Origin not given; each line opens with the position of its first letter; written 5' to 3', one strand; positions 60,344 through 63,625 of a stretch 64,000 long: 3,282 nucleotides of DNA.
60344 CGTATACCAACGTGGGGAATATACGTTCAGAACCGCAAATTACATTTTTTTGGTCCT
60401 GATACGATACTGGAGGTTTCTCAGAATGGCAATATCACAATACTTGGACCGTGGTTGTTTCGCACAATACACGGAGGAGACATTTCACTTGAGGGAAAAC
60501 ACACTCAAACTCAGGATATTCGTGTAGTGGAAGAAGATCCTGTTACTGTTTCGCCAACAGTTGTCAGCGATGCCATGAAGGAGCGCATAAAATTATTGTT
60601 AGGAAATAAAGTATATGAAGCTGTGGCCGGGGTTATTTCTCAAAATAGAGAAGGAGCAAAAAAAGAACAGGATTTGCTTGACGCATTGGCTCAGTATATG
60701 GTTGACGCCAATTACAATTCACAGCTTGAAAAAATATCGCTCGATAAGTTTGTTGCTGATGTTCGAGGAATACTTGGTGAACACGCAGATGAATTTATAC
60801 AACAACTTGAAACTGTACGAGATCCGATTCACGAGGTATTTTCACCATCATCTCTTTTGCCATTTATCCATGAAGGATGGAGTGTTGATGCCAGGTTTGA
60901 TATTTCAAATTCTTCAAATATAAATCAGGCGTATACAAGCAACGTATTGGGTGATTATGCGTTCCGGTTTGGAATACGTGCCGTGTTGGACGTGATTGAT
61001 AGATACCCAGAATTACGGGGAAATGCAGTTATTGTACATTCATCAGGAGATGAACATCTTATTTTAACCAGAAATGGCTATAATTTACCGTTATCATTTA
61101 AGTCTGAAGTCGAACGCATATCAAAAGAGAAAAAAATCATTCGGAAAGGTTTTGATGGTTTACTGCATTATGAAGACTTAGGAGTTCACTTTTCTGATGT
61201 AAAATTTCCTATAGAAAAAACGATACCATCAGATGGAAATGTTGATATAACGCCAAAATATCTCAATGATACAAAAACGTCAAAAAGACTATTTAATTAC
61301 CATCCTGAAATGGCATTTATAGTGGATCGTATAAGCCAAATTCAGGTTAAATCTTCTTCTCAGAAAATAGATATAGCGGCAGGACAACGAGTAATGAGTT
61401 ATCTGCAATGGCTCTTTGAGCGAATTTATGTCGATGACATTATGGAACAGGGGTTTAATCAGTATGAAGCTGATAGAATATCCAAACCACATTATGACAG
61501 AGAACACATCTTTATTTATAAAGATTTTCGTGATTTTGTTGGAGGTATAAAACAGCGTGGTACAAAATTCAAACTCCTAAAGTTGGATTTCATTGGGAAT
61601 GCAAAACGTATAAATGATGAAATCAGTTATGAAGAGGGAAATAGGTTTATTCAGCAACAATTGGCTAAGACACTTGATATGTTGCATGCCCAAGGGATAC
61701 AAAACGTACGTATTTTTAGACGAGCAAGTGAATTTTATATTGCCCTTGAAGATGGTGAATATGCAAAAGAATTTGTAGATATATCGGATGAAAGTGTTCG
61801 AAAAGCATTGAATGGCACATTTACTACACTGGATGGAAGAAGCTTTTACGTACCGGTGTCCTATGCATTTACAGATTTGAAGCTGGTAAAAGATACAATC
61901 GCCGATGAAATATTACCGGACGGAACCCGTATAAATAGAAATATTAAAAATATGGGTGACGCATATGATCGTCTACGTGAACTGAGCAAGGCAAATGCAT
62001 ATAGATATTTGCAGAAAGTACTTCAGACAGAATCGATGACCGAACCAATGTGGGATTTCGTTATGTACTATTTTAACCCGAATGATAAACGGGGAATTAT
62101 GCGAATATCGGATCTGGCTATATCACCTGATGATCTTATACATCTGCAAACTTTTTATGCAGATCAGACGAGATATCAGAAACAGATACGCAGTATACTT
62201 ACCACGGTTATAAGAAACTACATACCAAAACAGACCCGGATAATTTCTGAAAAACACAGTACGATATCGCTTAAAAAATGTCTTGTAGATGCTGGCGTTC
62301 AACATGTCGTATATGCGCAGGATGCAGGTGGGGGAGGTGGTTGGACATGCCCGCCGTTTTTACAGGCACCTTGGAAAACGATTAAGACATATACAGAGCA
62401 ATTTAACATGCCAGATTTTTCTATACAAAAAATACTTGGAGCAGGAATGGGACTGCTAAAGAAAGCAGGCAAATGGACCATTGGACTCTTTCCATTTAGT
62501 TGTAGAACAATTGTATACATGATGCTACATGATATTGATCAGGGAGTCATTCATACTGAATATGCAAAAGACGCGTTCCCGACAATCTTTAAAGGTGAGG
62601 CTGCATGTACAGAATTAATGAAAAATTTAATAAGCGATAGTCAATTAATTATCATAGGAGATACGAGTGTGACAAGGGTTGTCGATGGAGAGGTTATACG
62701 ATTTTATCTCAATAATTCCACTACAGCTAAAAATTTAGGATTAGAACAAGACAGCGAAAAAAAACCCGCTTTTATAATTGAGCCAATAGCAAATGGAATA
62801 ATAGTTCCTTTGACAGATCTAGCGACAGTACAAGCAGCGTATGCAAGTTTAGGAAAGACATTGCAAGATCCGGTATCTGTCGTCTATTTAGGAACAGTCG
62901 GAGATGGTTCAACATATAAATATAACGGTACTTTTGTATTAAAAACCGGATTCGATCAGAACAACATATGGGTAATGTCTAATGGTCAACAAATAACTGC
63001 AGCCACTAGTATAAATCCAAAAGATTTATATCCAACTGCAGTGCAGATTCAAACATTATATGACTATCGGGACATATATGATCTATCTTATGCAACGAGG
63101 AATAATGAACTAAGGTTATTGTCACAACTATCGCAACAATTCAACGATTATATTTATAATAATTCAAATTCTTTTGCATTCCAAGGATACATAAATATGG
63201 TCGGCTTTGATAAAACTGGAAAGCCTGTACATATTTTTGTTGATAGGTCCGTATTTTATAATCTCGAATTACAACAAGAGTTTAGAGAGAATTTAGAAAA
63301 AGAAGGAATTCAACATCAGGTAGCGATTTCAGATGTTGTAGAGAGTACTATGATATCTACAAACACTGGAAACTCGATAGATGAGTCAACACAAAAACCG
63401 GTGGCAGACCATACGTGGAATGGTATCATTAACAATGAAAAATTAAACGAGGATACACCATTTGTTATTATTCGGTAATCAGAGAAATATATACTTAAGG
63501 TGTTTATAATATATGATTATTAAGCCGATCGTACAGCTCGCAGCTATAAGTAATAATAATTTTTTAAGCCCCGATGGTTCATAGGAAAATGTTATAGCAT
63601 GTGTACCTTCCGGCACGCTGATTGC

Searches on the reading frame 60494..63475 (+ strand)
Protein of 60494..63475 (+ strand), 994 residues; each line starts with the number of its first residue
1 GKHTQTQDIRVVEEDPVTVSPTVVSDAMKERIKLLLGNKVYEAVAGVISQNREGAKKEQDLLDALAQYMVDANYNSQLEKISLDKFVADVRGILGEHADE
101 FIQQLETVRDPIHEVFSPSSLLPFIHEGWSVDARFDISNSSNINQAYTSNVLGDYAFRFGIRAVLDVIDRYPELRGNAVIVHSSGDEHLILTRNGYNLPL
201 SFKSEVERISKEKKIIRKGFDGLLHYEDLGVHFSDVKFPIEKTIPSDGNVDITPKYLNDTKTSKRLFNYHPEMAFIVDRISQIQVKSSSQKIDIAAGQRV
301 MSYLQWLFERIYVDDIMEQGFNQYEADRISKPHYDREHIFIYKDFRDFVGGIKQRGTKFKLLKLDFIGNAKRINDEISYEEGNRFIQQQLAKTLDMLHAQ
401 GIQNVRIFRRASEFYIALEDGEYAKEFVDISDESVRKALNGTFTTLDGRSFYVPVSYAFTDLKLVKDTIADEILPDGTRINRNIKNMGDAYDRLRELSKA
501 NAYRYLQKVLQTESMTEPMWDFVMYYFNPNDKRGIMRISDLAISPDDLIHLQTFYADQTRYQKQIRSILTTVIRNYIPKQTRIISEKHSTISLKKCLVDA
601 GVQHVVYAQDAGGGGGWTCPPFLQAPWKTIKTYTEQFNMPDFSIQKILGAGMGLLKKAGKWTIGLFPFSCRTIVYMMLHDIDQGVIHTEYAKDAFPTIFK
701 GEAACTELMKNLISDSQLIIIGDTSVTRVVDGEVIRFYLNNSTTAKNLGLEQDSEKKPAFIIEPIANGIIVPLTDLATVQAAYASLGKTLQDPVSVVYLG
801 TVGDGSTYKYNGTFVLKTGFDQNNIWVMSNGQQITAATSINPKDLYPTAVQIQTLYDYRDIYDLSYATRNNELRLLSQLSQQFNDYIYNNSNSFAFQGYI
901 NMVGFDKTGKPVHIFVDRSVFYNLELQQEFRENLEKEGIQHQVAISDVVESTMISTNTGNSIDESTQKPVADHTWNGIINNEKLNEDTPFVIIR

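Call 50: search_protein_families(library=pfam, proteins=[window:60494-63475:+], max_evalue=0.1)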
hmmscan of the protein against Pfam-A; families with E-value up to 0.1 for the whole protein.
window:60494-63475:+ (994 aa): 3 families
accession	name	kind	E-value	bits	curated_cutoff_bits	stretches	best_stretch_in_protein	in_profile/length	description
PF02244.21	Propep_M14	-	0.0019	18.7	22.1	1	869-949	7-67/73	Carboxypeptidase activation peptide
PF02637.23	GatB_Yqey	-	0.02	15.2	27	0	666-731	38-99/148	GatB domain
PF06394.18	Pepsin-I3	-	0.072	13.7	21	0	544-572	40-68/74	Pepsin inhibitor-3-like repeated domain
